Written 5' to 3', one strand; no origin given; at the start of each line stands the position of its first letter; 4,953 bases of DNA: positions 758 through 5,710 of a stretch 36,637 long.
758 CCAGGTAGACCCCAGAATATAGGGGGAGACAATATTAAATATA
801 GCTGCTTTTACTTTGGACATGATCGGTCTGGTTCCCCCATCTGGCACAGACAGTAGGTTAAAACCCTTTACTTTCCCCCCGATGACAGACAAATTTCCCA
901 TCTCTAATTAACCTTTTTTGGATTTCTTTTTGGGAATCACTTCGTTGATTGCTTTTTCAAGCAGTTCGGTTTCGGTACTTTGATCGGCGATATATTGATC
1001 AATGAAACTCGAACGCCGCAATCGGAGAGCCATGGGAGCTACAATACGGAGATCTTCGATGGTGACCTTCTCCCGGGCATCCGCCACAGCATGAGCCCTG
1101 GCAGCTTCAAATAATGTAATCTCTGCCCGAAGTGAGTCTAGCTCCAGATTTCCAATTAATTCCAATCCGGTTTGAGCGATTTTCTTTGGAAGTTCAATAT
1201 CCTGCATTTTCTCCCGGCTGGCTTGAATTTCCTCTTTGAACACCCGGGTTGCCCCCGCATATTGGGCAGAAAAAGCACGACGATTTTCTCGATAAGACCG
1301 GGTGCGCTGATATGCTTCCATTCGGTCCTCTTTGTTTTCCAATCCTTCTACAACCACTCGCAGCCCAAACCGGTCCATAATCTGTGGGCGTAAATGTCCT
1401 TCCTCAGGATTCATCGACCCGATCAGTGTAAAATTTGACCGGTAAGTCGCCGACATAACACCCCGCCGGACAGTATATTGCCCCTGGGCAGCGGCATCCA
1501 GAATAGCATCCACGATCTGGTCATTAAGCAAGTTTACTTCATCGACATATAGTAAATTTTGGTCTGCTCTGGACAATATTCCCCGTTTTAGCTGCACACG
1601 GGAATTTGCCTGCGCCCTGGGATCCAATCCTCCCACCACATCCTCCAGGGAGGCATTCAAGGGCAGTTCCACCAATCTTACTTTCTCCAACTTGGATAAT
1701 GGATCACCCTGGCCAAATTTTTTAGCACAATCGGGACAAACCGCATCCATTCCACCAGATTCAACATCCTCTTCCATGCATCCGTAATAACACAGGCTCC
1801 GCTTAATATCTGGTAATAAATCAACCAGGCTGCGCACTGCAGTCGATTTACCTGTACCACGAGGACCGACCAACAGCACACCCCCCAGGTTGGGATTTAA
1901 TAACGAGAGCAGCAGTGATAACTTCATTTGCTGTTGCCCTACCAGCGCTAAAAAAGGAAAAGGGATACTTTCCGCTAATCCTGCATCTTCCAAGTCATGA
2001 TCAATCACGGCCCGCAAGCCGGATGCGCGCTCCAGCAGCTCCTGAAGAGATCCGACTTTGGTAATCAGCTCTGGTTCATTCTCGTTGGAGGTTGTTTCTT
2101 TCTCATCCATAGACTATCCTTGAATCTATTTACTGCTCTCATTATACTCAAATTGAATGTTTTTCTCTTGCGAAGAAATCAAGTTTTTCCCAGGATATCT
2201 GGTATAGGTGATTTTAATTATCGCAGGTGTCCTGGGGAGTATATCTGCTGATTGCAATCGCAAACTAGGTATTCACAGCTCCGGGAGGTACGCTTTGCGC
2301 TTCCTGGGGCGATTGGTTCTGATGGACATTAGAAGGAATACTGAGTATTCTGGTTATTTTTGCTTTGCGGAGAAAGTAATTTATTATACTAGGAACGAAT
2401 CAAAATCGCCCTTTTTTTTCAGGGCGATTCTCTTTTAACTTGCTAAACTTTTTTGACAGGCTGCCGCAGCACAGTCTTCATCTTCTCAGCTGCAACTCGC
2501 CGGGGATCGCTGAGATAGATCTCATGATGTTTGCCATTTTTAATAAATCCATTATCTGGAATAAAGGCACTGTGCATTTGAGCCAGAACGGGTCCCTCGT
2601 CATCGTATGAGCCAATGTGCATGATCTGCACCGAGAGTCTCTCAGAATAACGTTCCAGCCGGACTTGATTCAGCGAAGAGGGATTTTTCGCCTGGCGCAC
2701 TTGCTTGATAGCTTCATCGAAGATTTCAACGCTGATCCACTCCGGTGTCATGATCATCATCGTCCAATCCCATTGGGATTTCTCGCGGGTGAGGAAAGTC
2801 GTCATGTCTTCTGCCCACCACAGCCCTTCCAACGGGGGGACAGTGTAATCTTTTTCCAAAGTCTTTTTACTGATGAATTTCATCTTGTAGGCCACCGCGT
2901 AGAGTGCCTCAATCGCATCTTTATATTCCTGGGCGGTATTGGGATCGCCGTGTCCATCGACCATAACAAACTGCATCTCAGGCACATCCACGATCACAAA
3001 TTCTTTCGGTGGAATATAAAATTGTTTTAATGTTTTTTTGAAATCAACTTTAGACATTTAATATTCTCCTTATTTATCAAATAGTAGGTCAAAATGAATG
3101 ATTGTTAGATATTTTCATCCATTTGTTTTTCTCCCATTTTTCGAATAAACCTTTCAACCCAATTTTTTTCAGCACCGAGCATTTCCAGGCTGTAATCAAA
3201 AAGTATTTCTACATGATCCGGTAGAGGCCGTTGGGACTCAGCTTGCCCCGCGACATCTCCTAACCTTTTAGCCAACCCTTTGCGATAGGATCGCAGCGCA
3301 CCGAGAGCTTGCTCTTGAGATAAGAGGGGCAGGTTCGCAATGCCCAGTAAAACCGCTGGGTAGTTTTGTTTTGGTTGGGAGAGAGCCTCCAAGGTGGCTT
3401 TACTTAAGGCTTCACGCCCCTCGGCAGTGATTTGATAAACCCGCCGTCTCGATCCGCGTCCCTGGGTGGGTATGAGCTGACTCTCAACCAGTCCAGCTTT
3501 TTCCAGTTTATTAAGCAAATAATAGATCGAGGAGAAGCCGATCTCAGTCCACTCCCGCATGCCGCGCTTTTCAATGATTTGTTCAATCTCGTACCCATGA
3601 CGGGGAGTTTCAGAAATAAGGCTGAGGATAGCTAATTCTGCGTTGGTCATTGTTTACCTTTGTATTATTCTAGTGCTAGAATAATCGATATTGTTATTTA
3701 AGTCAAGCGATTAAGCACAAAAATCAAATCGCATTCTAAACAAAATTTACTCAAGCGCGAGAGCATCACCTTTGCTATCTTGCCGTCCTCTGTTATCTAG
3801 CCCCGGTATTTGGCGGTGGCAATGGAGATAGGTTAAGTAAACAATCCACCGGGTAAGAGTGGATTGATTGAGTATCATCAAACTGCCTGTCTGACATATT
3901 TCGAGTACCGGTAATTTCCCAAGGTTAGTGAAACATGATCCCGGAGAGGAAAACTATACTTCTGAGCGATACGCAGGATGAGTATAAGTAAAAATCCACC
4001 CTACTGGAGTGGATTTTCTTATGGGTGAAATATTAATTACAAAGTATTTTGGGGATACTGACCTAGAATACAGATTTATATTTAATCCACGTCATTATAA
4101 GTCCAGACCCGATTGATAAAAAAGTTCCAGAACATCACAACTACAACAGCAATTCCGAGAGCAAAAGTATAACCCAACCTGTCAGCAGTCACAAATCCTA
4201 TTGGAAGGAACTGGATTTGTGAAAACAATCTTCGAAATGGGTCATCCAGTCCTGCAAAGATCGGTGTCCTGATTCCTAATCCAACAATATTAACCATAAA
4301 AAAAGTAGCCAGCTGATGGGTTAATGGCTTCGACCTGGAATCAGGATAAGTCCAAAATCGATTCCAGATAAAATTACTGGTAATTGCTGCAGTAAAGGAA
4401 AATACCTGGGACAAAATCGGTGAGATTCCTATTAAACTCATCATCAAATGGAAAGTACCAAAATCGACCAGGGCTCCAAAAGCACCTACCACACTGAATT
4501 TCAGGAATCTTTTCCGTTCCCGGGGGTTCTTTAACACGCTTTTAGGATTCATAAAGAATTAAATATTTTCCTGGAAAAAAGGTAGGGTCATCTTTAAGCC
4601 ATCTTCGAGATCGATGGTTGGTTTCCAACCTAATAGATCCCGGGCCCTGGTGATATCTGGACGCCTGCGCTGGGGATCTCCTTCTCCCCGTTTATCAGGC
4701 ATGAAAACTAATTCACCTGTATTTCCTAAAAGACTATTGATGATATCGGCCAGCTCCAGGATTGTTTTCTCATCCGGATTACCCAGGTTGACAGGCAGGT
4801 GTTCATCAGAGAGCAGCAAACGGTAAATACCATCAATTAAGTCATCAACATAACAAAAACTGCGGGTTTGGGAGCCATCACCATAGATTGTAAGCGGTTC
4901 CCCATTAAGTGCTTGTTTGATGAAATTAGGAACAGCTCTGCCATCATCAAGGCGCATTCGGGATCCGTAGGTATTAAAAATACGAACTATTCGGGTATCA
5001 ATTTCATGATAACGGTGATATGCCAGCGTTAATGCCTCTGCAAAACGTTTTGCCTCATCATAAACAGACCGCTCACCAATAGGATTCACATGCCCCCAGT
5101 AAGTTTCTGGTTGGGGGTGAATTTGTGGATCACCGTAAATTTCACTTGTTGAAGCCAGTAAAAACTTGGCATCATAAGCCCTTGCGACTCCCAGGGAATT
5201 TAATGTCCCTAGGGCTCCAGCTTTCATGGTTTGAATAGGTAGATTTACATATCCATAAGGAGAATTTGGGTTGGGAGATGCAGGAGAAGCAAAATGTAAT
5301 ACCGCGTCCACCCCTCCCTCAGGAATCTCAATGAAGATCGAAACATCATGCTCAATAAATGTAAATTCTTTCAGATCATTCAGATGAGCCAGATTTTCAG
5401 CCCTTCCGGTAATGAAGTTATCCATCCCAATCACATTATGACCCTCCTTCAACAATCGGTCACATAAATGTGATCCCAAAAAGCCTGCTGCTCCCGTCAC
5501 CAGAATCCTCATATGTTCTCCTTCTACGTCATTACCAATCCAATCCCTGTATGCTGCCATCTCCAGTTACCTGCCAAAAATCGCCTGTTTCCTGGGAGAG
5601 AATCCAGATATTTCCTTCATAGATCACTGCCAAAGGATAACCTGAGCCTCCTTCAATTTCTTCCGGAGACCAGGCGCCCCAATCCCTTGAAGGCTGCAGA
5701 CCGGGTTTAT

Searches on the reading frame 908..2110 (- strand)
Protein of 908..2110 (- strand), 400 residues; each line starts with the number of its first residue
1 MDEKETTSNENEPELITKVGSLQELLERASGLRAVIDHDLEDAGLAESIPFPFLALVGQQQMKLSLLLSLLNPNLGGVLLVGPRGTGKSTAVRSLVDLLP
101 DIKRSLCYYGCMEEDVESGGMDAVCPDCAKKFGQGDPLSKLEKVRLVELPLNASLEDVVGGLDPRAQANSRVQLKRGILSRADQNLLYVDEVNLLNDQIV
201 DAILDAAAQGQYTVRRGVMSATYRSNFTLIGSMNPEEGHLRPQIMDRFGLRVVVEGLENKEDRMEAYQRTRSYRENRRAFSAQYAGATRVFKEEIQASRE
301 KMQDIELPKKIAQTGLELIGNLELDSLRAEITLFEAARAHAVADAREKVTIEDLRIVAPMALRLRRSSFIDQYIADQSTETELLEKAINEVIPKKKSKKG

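Call 36: search_protein_families(library=pfam, proteins=[window:908-2110:-], max_evalue=0.00001)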
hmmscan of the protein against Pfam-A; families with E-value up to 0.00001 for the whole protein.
window:908-2110:- (400 aa): 4 families
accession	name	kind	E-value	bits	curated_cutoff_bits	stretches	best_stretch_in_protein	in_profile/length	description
PF01078.27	Mg_chelatase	-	4.2e-11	43.1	20.3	1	172-236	95-159/207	Magnesium chelatase, subunit ChlI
PF17863.7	AAA_lid_2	-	5.4e-10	39.3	22.7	1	322-367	11-55/74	AAA lid domain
PF07728.20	AAA_5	-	3.9e-09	37.1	22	0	144-248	28-139/139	AAA domain (dynein-related subfamily)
PF13401.12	AAA_22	-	1e-05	26.3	27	0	78-204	8-105/130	AAA domain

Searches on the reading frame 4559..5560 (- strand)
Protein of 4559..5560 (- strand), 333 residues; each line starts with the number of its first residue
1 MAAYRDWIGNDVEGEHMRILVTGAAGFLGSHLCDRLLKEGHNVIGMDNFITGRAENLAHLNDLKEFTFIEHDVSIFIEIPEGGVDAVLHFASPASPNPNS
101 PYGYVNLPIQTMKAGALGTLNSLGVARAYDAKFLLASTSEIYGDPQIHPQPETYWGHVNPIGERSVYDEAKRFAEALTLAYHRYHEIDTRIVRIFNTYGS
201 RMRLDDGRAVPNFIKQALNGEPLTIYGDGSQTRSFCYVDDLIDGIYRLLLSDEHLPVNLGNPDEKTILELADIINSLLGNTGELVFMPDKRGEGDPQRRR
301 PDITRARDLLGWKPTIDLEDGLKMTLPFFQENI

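Call 36: search_protein_families(library=pfam, proteins=[window:4559-5560:-], max_evalue=0.00001)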
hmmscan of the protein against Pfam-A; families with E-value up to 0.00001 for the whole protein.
window:4559-5560:- (333 aa): 4 families
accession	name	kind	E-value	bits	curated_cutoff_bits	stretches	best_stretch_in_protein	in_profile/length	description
PF01370.27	Epimerase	-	1.7e-48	165.5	20.9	1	19-251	1-227/240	NAD dependent epimerase/dehydratase family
PF16363.11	GDP_Man_Dehyd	-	3.4e-47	162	27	1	20-325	1-332/332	GDP-mannose 4,6 dehydratase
PF01073.25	3Beta_HSD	-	8.4e-07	28.7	22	1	20-241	1-221/280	3-beta hydroxysteroid dehydrogenase/isomerase family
PF02719.21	Polysacc_synt_2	-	2.8e-06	27.2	20.2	0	165-235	136-203/293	Polysaccharide biosynthesis protein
